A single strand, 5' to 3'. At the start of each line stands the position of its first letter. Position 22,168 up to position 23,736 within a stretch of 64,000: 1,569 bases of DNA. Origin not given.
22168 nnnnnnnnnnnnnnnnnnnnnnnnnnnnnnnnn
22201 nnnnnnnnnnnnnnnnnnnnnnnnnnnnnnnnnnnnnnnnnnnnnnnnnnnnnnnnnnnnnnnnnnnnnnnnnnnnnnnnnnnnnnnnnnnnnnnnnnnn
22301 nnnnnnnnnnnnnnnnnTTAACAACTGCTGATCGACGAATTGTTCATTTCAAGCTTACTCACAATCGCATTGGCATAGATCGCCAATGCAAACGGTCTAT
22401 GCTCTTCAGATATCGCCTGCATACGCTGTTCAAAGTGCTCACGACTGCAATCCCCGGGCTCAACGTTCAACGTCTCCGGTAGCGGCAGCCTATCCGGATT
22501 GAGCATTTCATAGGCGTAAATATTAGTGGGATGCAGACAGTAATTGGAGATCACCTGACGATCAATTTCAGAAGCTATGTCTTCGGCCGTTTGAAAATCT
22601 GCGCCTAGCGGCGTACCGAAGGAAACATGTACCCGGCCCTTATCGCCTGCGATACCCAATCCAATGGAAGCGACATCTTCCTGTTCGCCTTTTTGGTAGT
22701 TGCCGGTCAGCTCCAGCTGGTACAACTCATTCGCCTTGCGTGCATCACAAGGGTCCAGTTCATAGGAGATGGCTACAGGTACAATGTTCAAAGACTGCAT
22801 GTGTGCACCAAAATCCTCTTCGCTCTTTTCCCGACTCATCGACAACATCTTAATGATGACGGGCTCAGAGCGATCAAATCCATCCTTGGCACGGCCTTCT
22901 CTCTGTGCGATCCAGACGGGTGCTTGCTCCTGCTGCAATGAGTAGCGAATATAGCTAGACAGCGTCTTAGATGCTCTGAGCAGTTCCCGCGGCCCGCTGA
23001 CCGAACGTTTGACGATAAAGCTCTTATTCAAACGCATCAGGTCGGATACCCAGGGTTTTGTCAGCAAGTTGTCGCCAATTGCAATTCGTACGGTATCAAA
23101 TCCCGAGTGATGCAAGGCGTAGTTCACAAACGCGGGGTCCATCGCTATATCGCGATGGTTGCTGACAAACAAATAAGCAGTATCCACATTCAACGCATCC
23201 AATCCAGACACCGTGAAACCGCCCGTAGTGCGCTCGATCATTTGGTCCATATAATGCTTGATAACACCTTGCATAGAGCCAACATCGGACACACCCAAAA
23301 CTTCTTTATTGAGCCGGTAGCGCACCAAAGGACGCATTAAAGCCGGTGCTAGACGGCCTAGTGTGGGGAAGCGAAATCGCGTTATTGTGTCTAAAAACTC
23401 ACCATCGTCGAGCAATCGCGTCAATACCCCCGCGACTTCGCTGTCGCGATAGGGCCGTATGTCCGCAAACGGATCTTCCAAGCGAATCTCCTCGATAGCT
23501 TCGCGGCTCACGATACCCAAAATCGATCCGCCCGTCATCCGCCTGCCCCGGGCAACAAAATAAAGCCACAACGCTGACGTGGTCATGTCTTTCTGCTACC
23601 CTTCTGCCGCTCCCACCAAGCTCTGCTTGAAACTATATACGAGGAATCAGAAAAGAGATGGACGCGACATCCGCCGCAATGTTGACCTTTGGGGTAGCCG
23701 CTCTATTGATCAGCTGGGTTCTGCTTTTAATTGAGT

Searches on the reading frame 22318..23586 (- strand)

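Call 49: search_protein_families(library=pfam, proteins=[window:22318-23586:-], max_evalue=0.00001)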
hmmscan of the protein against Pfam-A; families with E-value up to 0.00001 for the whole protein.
window:22318-23586:- (422 aa): 1 family
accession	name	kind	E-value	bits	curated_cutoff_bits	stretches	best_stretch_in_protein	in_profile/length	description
PF01553.26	Acyltransferase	-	1.4e-10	41.6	23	1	124-232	2-101/132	Acyltransferase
